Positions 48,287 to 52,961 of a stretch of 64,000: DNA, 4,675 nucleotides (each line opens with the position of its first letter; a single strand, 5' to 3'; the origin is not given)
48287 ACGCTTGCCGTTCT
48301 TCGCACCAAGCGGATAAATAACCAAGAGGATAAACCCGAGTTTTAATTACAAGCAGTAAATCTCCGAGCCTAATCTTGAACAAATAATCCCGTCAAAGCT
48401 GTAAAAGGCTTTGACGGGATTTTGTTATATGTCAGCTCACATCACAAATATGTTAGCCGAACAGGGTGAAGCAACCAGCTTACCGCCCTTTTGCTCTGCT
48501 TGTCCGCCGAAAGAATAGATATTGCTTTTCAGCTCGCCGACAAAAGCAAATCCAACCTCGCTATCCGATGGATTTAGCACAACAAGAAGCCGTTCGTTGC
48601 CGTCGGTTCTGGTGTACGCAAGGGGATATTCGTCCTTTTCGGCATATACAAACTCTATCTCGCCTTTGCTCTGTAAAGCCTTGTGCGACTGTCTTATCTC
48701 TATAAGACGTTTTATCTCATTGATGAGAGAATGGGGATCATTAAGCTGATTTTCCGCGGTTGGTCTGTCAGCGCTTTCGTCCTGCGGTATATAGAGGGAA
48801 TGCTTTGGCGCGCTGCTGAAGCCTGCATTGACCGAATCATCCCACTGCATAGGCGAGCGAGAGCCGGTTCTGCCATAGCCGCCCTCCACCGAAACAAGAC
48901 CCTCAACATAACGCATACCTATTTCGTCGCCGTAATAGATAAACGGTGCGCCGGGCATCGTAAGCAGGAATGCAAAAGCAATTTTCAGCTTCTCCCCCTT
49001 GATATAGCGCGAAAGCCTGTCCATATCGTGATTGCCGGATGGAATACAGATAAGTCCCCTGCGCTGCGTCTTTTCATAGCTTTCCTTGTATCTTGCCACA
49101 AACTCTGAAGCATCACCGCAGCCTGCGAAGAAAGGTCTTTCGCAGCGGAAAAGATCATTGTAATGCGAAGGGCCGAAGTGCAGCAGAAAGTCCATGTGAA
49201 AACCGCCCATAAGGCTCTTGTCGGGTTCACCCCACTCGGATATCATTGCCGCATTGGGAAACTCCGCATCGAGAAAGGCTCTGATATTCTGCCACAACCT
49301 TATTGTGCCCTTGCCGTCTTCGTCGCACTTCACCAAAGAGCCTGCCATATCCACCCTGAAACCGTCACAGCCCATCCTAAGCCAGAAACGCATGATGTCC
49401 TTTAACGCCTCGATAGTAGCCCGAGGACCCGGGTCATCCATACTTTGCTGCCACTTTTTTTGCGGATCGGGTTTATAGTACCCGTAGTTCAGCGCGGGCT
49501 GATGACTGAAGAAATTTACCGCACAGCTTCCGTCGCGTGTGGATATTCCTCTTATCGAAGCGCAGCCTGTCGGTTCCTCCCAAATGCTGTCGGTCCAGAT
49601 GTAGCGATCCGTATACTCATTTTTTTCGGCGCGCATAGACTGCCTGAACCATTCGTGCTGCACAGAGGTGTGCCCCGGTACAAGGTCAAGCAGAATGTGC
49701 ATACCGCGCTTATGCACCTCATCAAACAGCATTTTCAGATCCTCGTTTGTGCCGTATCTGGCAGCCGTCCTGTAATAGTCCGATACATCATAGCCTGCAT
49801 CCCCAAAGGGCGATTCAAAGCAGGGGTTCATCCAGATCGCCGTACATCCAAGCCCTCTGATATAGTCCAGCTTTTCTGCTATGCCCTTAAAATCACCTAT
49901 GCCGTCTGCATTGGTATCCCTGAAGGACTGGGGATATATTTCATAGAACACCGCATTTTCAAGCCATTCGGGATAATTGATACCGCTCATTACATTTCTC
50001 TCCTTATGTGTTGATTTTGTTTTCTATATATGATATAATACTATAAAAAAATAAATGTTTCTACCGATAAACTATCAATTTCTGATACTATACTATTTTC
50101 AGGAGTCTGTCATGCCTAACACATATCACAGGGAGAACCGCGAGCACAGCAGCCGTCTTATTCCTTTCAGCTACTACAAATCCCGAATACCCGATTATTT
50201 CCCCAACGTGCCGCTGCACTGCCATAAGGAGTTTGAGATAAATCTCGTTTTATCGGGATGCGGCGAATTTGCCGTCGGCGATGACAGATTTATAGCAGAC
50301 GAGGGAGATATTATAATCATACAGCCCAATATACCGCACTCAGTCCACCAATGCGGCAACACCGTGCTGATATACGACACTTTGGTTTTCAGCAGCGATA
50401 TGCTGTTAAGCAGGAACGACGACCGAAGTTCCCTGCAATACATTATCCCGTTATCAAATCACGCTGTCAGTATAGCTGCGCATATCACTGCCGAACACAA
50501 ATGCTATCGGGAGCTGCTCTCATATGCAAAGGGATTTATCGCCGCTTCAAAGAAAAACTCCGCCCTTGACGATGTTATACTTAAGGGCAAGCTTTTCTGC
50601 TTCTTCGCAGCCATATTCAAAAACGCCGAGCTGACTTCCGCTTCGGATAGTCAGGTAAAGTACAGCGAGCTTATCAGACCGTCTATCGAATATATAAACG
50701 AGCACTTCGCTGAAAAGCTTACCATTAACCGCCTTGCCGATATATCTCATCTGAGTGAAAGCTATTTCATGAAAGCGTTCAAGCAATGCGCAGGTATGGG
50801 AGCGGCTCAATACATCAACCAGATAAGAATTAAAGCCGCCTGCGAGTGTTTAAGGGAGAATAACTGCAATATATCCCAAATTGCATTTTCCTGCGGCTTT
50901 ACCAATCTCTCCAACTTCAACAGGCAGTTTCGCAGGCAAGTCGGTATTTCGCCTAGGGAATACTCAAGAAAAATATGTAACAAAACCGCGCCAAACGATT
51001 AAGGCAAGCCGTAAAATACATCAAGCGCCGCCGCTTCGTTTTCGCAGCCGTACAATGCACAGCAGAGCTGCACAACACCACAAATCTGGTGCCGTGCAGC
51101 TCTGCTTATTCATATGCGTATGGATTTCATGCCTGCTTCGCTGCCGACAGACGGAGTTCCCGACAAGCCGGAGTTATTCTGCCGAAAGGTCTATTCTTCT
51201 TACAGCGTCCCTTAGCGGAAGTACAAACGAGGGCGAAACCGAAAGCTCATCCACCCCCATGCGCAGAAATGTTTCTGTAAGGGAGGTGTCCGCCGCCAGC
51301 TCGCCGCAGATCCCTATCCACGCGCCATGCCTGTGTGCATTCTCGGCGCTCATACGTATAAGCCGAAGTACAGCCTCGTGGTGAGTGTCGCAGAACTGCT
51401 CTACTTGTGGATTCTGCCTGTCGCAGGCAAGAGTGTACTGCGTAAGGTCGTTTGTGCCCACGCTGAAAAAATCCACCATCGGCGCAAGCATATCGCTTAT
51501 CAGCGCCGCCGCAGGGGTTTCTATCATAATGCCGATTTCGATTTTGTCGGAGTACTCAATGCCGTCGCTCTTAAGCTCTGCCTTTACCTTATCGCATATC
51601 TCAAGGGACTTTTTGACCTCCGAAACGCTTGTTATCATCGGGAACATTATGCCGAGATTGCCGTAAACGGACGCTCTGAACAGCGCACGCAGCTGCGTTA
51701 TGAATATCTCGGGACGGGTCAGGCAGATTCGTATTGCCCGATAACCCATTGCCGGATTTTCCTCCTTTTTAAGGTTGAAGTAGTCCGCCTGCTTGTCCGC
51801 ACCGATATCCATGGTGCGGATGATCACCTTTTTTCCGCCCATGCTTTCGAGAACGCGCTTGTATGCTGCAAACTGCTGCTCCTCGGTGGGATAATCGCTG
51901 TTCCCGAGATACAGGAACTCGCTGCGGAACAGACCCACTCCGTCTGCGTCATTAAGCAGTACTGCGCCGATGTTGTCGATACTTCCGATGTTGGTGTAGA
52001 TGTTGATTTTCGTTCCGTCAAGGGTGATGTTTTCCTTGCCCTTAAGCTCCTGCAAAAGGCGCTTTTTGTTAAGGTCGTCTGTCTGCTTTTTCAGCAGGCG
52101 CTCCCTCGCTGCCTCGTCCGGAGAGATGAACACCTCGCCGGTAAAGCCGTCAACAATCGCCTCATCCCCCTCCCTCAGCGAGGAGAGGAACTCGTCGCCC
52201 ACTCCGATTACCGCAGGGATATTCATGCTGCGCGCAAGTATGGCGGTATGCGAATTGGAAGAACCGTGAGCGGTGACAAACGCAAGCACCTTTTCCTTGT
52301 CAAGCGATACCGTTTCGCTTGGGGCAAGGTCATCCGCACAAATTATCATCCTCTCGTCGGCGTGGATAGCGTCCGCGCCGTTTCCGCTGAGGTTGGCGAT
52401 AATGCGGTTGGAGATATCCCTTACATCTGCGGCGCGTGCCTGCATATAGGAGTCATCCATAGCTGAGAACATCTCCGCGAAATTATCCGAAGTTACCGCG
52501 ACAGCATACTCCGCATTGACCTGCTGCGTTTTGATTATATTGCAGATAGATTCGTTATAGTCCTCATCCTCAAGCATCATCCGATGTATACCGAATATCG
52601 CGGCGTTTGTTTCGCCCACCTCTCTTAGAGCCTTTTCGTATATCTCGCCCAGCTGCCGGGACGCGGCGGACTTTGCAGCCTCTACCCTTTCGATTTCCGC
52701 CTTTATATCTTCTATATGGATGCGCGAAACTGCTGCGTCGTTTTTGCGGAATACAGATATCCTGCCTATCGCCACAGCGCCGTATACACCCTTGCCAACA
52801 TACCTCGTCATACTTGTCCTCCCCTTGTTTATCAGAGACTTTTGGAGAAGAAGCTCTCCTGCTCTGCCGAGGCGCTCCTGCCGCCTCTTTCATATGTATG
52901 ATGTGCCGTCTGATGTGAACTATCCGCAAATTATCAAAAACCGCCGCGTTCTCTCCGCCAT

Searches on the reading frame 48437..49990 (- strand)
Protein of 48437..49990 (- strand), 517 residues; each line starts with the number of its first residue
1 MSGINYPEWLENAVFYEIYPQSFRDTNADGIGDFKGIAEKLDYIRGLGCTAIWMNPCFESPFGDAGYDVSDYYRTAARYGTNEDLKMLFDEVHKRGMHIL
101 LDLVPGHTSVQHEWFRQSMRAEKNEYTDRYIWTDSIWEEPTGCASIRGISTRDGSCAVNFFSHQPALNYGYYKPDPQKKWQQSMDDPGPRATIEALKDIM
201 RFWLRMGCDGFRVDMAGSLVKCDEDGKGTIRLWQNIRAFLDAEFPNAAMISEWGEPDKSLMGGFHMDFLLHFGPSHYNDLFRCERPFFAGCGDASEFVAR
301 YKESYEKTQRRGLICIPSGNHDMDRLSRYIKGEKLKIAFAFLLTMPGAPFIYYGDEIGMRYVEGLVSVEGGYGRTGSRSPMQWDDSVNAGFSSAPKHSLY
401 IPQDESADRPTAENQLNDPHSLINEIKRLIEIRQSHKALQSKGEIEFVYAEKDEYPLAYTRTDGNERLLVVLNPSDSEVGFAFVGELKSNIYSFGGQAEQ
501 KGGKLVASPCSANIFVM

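Call 40: search_protein_families(library=pfam, proteins=[window:48437-49990:-], max_evalue=0.00001)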
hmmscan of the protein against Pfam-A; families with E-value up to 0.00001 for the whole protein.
window:48437-49990:- (517 aa): 2 families
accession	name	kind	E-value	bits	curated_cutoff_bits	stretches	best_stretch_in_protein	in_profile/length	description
PF00128.31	Alpha-amylase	-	1.9e-79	268.4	22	1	18-440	2-444/446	Alpha amylase, catalytic domain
PF16657.11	Malt_amylase_C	-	6.7e-06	26.5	27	0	443-480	1-37/75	Maltogenic Amylase, C-terminal domain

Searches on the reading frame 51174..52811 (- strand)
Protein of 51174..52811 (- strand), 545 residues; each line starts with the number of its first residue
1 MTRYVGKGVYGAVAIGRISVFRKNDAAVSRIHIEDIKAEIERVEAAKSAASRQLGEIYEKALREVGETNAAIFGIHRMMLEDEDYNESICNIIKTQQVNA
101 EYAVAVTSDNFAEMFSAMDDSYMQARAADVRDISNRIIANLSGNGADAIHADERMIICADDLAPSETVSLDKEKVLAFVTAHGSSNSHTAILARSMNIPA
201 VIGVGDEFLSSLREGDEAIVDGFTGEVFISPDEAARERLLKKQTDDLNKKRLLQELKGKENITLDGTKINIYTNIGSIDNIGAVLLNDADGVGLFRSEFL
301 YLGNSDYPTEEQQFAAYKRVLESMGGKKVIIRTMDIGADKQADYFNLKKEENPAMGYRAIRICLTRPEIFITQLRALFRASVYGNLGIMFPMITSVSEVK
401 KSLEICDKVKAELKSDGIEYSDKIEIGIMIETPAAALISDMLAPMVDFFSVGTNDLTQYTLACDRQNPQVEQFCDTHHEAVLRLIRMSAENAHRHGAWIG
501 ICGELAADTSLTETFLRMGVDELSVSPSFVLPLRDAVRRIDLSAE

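Call 40: search_protein_families(library=pfam, proteins=[window:51174-52811:-], max_evalue=0.00001)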
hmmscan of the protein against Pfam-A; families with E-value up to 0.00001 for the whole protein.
window:51174-52811:- (545 aa): 3 families
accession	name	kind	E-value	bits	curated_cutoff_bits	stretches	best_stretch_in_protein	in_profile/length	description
PF02896.24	PEP-utilizers_C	-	8.1e-109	363.7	22.8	1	253-541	4-292/293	PEP-utilising enzyme, PEP-binding domain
PF05524.18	PEP-utilisers_N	-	2.4e-32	112.1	24.4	1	6-126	2-121/121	PEP-utilising enzyme, N-terminal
PF00391.29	PEP-utilizers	-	4.5e-22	77.9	23.1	1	152-225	2-72/72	PEP-utilising enzyme, mobile domain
